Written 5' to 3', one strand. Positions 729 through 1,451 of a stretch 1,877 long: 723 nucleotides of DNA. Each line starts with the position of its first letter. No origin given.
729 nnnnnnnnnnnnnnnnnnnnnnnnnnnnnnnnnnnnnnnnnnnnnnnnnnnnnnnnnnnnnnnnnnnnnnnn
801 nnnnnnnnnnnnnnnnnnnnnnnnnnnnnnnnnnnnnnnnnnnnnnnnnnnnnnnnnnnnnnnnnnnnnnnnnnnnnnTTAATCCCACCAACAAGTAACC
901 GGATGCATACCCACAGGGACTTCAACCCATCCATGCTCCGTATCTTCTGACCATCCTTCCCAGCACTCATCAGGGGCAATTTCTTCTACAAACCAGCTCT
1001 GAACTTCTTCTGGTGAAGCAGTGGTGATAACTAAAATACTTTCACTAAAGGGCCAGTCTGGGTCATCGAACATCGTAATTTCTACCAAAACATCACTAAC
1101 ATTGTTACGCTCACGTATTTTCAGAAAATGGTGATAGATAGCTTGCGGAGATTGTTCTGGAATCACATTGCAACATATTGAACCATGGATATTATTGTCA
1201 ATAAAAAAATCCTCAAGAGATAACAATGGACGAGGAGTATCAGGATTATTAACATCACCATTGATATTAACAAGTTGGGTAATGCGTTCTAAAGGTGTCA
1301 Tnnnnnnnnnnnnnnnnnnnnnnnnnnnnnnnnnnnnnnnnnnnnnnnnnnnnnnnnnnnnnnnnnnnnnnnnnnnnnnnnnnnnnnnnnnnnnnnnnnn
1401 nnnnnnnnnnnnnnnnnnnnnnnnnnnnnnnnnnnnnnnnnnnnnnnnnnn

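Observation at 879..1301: Hyper-acidic, Trp/Cys-containing 140-aa protein with no recognisable family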

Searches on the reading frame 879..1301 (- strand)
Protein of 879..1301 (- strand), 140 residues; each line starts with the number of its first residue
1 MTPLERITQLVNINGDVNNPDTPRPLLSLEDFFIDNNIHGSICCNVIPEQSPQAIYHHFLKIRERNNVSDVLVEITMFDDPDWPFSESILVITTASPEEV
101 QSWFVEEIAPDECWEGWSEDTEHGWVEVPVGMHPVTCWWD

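Call 5: search_protein_families(proteins=[window:879-1301:-], library=ncbifam, max_evalue=0.1)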
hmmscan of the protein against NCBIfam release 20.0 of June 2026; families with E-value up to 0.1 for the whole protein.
window:879-1301:- (140 aa): 0 families

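Call 7: profile_search(protein=window:879-1301:-)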
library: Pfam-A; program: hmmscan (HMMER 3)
A. the first sequence (140 residues): domains with independent E <= 10: 0; with E <= 0.001: 0
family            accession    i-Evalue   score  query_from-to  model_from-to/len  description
(no Pfam family matches the first sequence, even at E <= 10)

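Call 13: find_homologous_proteins(query=window:879-1301:-, max_evalue=0.001)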
Query window:879-1301:- (140 aa): 85 proteins with E <= 0.001 among 97 candidates.
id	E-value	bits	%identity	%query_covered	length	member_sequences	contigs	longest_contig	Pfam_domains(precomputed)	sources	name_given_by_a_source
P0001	7.7e-91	320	99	100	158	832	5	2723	PF27222.1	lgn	-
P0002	6.3e-79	281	88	100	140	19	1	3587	PF27222.1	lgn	-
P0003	1.1e-76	274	100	84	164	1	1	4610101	PF27222.1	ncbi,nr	ncbi:hypothetical protein NFL20_07240 [Escherichia coli]|nr:hypothetical protein NFL20_07240 [Escher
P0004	3.0e-64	234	79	100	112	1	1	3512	PF27222.1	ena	-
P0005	6.6e-63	229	69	100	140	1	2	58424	PF27222.1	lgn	-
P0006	1.0e-60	222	100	69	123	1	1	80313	PF27222.1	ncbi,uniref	ncbi:hypothetical protein, partial [Escherichia coli]|uniref:hypothetical protein n=1 Tax=Escherichi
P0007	4.4e-60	220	100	71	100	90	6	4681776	PF27222.1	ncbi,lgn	-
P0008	1.1e-54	203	100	63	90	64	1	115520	PF27222.1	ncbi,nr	ncbi:hypothetical protein HL544_02550 [Escherichia coli]|nr:hypothetical protein [Escherichia coli]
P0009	1.8e-51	192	99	61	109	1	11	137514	PF27222.1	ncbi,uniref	ncbi:hypothetical protein, partial [Escherichia coli]|uniref:hypothetical protein n=2 Tax=Escherichi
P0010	2.7e-51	191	62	100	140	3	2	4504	PF27222.1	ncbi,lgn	-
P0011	2.9e-50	188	58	100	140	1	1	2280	PF27222.1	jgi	jgi:hypothetical protein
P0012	3.1e-50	188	59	100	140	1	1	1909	PF27222.1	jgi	jgi:hypothetical protein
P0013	3.2e-50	188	89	66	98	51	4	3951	PF27222.1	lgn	-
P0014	5.4e-50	187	61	100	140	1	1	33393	PF27222.1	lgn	-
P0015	1.6e-49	186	84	69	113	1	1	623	PF27222.1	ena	-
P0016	3.9e-48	181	86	67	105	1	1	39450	PF27222.1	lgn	-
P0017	4.8e-48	181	59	100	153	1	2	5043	PF27222.1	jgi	jgi:hypothetical protein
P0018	5.1e-48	181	55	100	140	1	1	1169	PF27222.1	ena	-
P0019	5.2e-48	181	56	100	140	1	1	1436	PF27222.1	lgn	-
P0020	2.1e-47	179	99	57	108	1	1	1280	PF27222.1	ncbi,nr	ncbi:hypothetical protein ACN70_13905 [Escherichia coli]|nr:hypothetical protein ACN70_13905 [Escher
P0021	2.3e-47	179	56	100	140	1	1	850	PF27222.1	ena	-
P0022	2.8e-47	178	100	58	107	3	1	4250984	PF27222.1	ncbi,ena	-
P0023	6.2e-47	177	100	56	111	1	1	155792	PF27222.1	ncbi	ncbi:hypothetical protein ACVUSQ_05340, partial [Escherichia coli]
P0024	7.1e-47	177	100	57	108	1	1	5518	PF27222.1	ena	-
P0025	1.2e-46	176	57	100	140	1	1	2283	PF27222.1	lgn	-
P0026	2.9e-46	175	55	100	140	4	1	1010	PF27222.1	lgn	-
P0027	6.2e-46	174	57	100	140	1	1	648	PF27222.1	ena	-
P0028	7.4e-46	174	55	100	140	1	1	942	PF27222.1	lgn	-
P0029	8.3e-46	174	56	100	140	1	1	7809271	PF27222.1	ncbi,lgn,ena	-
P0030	1.6e-45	173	54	100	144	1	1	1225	PF27222.1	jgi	jgi:hypothetical protein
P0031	1.8e-45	173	56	100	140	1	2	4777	PF27222.1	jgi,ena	-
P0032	5.7e-44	168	54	100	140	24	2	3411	PF27222.1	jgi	jgi:hypothetical protein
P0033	1.1e-43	167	54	100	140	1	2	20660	PF27222.1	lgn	-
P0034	1.2e-43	167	55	100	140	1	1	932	PF27222.1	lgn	-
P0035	1.8e-43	166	54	100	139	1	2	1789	PF27222.1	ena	-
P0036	2.6e-43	166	96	54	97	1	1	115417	PF27222.1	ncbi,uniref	ncbi:hypothetical protein LGP01_06460, partial [Escherichia coli]|uniref:hypothetical protein n=1 Ta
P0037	2.9e-43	165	54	100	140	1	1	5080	PF27222.1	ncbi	-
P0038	4.2e-43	165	54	100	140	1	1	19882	PF27222.1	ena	-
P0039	6.3e-43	164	54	100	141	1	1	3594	PF27222.1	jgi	jgi:hypothetical protein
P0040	8.4e-43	164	54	100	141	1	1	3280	PF27222.1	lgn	-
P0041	1.0e-42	164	95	55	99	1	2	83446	PF27222.1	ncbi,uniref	ncbi:hypothetical protein, partial [Escherichia coli]|uniref:hypothetical protein n=2 Tax=Escherichi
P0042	1.2e-42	163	96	54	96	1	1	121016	PF27222.1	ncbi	-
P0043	3.7e-42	162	52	100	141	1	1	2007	PF27222.1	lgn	-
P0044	3.8e-42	162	53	100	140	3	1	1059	PF27222.1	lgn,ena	-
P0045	4.2e-42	162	52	100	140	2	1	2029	PF27222.1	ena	-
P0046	6.1e-42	161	53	100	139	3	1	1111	PF27222.1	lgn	-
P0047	8.4e-42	161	52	100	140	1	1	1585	PF27222.1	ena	-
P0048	8.5e-42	161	54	100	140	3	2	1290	PF27222.1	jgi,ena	jgi:hypothetical protein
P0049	1.3e-41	160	51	100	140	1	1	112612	PF27222.1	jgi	-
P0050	1.6e-41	160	53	100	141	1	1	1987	PF27222.1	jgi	jgi:hypothetical protein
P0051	2.3e-41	159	52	100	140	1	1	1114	PF27222.1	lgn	-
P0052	9.4e-41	157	49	100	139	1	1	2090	PF27222.1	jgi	jgi:hypothetical protein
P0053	3.8e-40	155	53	100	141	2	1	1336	PF27222.1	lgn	-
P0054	6.5e-40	154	52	100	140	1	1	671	PF27222.1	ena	-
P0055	9.3e-40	154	49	100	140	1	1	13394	PF27222.1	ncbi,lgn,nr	ncbi:MAG: hypothetical protein QNK34_05550 [Woeseiaceae bacterium]|nr:hypothetical protein [Woeseiac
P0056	9.6e-40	154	49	100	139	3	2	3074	PF27222.1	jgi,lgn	-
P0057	1.2e-39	154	50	100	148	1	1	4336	PF27222.1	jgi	jgi:hypothetical protein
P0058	1.7e-39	153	51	100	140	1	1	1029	PF27222.1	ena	-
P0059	3.6e-39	152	89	59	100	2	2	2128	PF27222.1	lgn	-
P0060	5.9e-39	151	50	100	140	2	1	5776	PF27222.1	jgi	jgi:hypothetical protein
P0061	7.0e-39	151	51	100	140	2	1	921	PF27222.1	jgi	-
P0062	1.1e-38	150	53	100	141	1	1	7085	PF27222.1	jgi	jgi:hypothetical protein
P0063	6.3e-38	148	49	100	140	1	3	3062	PF27222.1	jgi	jgi:hypothetical protein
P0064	9.1e-38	148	47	100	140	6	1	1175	PF27222.1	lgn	-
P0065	1.4e-37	147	49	100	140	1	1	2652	PF27222.1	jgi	jgi:hypothetical protein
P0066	2.5e-37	146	51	100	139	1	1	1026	PF27222.1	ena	-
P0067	3.8e-37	146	50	100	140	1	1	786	PF27222.1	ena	-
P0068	1.1e-36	144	46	100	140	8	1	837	PF27222.1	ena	-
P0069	1.3e-36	144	46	100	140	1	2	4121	PF27222.1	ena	-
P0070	2.1e-35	140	50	100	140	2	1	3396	PF27222.1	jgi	jgi:hypothetical protein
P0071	3.5e-35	139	100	45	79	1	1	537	PF27222.1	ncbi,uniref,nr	ncbi:hypothetical protein FWK02_36010 [Escherichia coli]|uniref:Uncharacterized protein n=1 Tax=Esch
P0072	4.5e-35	139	50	100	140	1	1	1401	PF27222.1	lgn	-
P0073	4.6e-35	139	46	100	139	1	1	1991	PF27222.1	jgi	jgi:hypothetical protein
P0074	3.5e-34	136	46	100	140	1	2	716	PF27222.1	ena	-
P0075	1.2e-31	128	48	100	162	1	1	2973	PF27222.1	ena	-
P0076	2.7e-31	126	86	51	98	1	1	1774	PF27222.1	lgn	-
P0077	7.6e-30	122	57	72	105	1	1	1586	PF27222.1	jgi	jgi:hypothetical protein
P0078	2.6e-28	117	69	56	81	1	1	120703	PF27222.1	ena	-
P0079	3.2e-28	116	90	44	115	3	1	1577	PF27222.1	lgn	-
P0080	3.8e-28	116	100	36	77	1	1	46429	PF27222.1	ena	-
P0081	5.3e-26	109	50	73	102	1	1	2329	PF27222.1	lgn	-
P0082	5.4e-26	109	49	76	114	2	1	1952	PF27222.1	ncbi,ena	-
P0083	1.8e-21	95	41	95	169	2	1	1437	PF27222.1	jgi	jgi:hypothetical protein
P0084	3.1e-19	87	35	100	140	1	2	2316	PF27222.1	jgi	-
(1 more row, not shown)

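Call 16: search_protein_families(proteins=[window:879-1301:-], library=padloc, max_evalue=0.1)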
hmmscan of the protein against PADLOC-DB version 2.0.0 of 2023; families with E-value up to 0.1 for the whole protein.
window:879-1301:- (140 aa): 0 families

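Call 17: search_protein_families(proteins=[window:879-1301:-], library=phrogs, max_evalue=0.1)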
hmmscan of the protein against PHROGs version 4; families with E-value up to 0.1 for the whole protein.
window:879-1301:- (140 aa): 0 families

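Call 18: search_solved_structures(query=window:879-1301:-, max_evalue=10)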
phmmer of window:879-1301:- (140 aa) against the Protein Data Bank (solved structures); distinct sequences matched with E-value up to 10: 0.

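Call 23: find_encoding_contigs(protein=P0029, flank=6000, max_places=3)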
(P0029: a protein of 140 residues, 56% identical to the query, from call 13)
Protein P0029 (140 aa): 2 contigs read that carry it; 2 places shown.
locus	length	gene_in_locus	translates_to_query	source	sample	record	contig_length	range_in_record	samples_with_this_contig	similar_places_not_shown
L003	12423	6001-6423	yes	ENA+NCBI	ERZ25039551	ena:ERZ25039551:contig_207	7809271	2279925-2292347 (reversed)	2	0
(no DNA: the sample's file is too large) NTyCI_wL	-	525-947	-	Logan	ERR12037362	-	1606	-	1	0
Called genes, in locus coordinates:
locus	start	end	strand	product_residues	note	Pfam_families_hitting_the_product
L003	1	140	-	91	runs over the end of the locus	PF15648:Tox-REase-5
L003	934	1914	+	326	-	-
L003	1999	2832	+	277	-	-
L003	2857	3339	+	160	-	-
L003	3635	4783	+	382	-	PF14411:LHH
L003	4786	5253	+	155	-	PF14567:SUKH_5, PF09346:SMI1_KNR4, PF14568:SUKH_6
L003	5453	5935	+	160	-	PF14567:SUKH_5, PF09346:SMI1_KNR4, PF14568:SUKH_6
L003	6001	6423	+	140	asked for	PF27222:YfbO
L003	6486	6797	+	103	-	-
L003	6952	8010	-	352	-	PF01636:APH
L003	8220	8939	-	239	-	PF00300:His_Phos_1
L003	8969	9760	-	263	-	PF00106:adh_short, PF08659:KR, PF13561:adh_short_C2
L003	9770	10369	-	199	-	PF00441:Acyl-CoA_dh_1, PF08028:Acyl-CoA_dh_2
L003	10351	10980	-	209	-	-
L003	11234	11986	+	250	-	PF02771:Acyl-CoA_dh_N (weak)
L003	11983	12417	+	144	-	PF00441:Acyl-CoA_dh_1, PF08028:Acyl-CoA_dh_2, PF22924:ACOX_C_alpha1 (weak)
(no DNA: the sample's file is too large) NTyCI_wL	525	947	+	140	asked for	PF27222:YfbO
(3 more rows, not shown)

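Call 24: find_encoding_contigs(protein=P0049, flank=6000, max_places=3)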
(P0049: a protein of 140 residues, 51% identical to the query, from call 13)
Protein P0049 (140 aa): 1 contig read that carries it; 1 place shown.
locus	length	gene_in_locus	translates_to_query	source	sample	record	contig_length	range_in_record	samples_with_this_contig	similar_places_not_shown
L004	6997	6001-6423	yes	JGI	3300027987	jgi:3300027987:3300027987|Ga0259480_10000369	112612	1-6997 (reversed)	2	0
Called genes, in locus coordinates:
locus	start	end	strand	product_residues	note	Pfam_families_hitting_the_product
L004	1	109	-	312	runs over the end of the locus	-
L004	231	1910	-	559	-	PF00005:ABC_tran, PF02463:SMC_N (faint), PF13304:AAA_21 (faint), PF12848:ABC_tran_Xtn, PF00005:ABC_tran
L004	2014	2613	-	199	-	-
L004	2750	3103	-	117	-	PF07784:DUF1622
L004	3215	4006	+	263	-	PF00753:Lactamase_B, PF16123:HAGH_C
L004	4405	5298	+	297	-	PF09935:DUF2167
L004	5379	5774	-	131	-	PF08755:YccV-like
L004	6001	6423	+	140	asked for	PF27222:YfbO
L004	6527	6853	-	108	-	-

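Call 25: find_encoding_contigs(protein=P0014, flank=6000, max_places=3)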
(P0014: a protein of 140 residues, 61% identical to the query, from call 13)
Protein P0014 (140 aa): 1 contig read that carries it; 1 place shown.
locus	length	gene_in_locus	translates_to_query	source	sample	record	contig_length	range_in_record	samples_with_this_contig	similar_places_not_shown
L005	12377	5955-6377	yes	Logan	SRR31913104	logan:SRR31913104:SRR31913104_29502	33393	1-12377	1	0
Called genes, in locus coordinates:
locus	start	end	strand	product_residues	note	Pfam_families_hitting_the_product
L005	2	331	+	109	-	?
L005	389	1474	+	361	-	PF13685:Fe-ADH_2, PF01761:DHQ_synthase, PF24621:DHQS_C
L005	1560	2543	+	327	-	PF05036:SPOR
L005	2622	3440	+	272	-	PF02086:MethyltransfD12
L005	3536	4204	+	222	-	PF00834:Ribul_P_3_epim, PF01729:QRPTase_C (faint)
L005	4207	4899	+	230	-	PF00702:Hydrolase, PF12710:HAD, PF13419:HAD_2, PF13242:Hydrolase_like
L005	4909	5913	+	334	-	PF00579:tRNA-synt_1b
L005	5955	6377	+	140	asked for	PF27222:YfbO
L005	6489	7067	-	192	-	PF22741:PTP-NADK, PF03162:Y_phosphatase2, PF00782:DSPc (weak), PF22785:Tc-R-P, PF13350:Y_phosphatase3 (weak)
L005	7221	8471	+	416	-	PF02133:Transp_cyt_pur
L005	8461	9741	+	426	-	PF01979:Amidohydro_1, PF07969:Amidohydro_3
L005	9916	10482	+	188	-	PF00160:Pro_isomerase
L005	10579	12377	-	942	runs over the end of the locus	PF01565:FAD_binding_4, PF02913:FAD-oxidase_C, PF13534:Fer4_17 (faint), PF12838:Fer4_7, PF13183:Fer4_8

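Call 27: find_encoding_contigs(protein=P0005, flank=6000, max_places=2)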
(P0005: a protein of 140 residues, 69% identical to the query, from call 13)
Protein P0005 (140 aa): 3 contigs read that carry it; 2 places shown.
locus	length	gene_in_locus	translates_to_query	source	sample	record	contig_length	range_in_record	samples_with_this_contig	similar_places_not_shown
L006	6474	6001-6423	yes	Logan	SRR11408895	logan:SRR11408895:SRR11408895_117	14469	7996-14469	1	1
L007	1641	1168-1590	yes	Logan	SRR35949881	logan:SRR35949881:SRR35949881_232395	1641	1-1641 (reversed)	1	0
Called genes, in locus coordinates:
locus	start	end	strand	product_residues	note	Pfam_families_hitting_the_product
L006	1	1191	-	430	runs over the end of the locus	PF00425:Chorismate_bind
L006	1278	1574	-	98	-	PF05957:DUF883, PF19029:DUF883_C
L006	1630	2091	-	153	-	PF13527:Acetyltransf_9 (weak), PF00583:Acetyltransf_1, PF13673:Acetyltransf_10, PF13508:Acetyltransf_7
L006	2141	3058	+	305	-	PF23023:Anti-Pycsar_Apyc1, PF00753:Lactamase_B, PF12706:Lactamase_B_2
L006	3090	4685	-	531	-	PF12450:vWF_A, PF00092:VWA, PF13519:VWA_2, PF13768:VWA_3, PF12034:YfbK_C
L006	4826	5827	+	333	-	PF04389:Peptidase_M28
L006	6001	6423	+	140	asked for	PF27222:YfbO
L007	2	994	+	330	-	?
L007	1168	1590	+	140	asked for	PF27222:YfbO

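Call 28: find_encoding_contigs(protein=P0033, flank=6000, max_places=2)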
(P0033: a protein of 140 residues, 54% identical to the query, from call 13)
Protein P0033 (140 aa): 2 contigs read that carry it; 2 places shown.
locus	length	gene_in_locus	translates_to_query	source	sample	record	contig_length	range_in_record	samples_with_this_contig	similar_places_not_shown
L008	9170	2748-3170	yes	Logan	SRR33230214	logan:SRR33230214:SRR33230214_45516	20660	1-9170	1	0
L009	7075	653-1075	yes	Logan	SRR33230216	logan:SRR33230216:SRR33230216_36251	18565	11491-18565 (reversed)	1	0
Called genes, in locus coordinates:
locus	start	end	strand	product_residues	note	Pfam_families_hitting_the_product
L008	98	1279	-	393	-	-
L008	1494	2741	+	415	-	PF02746:MR_MLE_N, PF13378:MR_MLE_C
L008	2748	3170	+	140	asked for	PF27222:YfbO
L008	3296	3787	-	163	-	-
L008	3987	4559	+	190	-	-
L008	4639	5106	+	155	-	-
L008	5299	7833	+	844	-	PF07583:PSCyt2, PF00754:F5_F8_type_C (weak), PF07587:PSD1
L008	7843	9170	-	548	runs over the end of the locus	PF00282:Pyridoxal_deC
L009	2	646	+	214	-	?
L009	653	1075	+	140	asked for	PF27222:YfbO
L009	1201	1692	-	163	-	-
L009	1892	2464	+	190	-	-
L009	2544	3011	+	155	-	-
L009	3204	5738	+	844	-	PF07583:PSCyt2, PF00754:F5_F8_type_C (weak), PF07587:PSD1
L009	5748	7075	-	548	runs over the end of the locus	PF00282:Pyridoxal_deC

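Call 29: find_encoding_contigs(protein=P0038, flank=6000, max_places=2)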
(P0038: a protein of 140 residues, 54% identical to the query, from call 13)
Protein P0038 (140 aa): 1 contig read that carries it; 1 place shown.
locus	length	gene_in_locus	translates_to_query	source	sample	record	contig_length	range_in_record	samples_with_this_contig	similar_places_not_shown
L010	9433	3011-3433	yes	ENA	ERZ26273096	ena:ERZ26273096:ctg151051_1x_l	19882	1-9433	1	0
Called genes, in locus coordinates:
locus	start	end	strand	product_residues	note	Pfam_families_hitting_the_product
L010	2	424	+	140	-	?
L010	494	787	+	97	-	PF09720:Unstab_antitox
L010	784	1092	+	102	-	PF05016:ParE_toxin (weak)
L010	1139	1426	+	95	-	PF09720:Unstab_antitox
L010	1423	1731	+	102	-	PF05016:ParE_toxin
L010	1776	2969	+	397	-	PF03417:AAT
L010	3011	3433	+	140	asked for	PF27222:YfbO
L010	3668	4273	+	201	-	-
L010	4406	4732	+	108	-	-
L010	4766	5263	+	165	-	PF00072:Response_reg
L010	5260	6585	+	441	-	PF00072:Response_reg, PF00512:HisKA, PF02518:HATPase_c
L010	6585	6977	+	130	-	PF00072:Response_reg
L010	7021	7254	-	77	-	-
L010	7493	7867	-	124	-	-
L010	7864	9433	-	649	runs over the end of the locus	PF02129:Peptidase_S15, PF00326:Peptidase_S9 (weak), PF08530:PepX_C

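Call 30: find_related_loci(query=A1, collection=genome_contigs, flank=10000)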
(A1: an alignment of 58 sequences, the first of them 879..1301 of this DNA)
Query A1 (140 aa) in genome_contigs; peptide patterns used: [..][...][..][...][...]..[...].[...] (x = any residue, [..] = any of these).
125 stretches matched a pattern; 8 encode a relative of the query (tblastn E <= 1e-3); 8 distinct loci.
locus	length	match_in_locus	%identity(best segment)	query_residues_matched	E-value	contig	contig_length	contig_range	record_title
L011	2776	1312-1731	100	1-140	4e-95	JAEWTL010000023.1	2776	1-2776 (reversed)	MAG: Bacillota bacterium isolate OH_SDB_141 k127_898204, whole genome shotgun sequence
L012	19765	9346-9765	52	1-140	6e-50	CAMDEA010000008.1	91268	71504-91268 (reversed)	MAG: Planctomyces sp. SH-PL62 isolate MaH-09apr19-81 genome assembly, contig: MaH-09apr19-C350, whole genome shotgun seq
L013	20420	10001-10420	49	1-140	4e-44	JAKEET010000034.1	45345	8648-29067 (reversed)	MAG: Gemmataceae bacterium isolate PMV_1.61 PMV_1.61.k101_171443, whole genome shotgun sequence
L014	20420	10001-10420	49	1-140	5e-44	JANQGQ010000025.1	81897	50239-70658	MAG: Woeseiaceae bacterium isolate PL23b_bin.52 k99_1472938, whole genome shotgun sequence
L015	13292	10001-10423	49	1-140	4e-42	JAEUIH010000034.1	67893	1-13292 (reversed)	MAG: Planctomyces sp. isolate new MAG-38 NODE_34_length_67893_cov_8.840436, whole genome shotgun sequence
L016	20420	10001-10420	49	1-140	4e-42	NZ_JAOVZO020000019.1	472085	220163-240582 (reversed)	Tahibacter soli strain BL contig_5, whole genome shotgun sequence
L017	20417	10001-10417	45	1-140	5e-38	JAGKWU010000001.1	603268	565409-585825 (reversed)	MAG: Cellvibrionaceae bacterium isolate H1_D7_003 H1_D7_003_0, whole genome shotgun sequence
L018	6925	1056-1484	42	2-140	1e-30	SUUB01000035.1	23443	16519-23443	MAG: Actinomycetaceae bacterium isolate SIG35 NODE_1637_length_23443_cov_18.384105, whole genome shotgun sequence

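Call 31: predict_structure(alignment_id=A1)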
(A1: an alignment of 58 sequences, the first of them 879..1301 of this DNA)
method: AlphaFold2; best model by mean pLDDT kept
length: 140 residues; sequences in the alignment: 58
mean_pLDDT: 93.8   pTM: 0.88
mean pLDDT of the five models: 93.8, 93.6, 93.1, 92.7, 92.5
residues with pLDDT >= 90: 121; 70-90: 19; 50-70: 0; < 50: 0
segments of 3 or more residues with pLDDT < 50: none
pLDDT, mean of each block of 10 residues (from residue 1): 92 92 95 96 93 98 98 91 93 98 96 89 87 96
secondary structure, 60 per line:
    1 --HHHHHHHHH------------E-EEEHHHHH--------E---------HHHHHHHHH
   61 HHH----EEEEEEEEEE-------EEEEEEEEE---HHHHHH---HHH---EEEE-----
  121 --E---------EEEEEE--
elements in order: H3-11 E26-28 H29-33 H52-63 E68-77 E85-93 H97-102 E112-115 E133-138

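Call 40: fold_search(model_id=the predicted structure, library=afdb50)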
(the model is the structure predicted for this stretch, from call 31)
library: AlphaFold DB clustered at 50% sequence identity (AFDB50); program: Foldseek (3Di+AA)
matches with E <= 10: 277; with E <= 0.001: 77
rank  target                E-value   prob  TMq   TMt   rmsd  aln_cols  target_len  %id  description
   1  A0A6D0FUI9            9.6e-26  1.00  0.96  0.96   1.3       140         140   88  Uncharacterized protein [Escherichia coli]
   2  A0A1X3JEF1            1.3e-21  1.00  0.82  0.90   2.5       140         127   81  Uncharacterized protein [Escherichia coli H386]
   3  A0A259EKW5            5.5e-19  1.00  0.92  0.97   0.7       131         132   45  Uncharacterized protein
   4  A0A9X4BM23            2.7e-17  1.00  0.96  0.96   1.2       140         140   48  Uncharacterized protein [Tahibacter soli]
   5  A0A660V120            1.9e-15  1.00  0.93  0.55   1.3       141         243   38  Uncharacterized protein
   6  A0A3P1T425            1.7e-13  1.00  0.87  0.83   2.6       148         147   40  DUF4253 domain-containing protein [Arachnia propionica]
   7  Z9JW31                2.3e-13  1.00  0.84  0.79   3.5       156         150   42  Uncharacterized protein [Brachybacterium phenoliresistens]
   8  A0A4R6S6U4            2.5e-13  1.00  0.88  0.85   2.1       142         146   37  Uncharacterized protein [Labedaea rhizosphaerae]
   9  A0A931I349            5.2e-13  1.00  0.92  0.73   2.3       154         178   33  Uncharacterized protein [Methylobrevis albus]
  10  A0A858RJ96            3.8e-12  1.00  0.81  0.53   2.9       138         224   33  Uncharacterized protein [Luteolibacter luteus]
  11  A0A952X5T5            1.3e-11  1.00  0.87  0.46   2.2       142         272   35  Uncharacterized protein
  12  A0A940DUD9            1.3e-11  1.00  0.84  0.86   2.1       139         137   32  Uncharacterized protein
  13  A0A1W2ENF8            3.0e-11  1.00  0.84  0.88   2.5       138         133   34  Uncharacterized protein [Kibdelosporangium aridum]
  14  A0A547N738            3.4e-11  1.00  0.78  0.64   1.5       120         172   33  Uncharacterized protein
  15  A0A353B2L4            4.4e-11  1.00  0.88  0.86   2.1       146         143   34  Uncharacterized protein
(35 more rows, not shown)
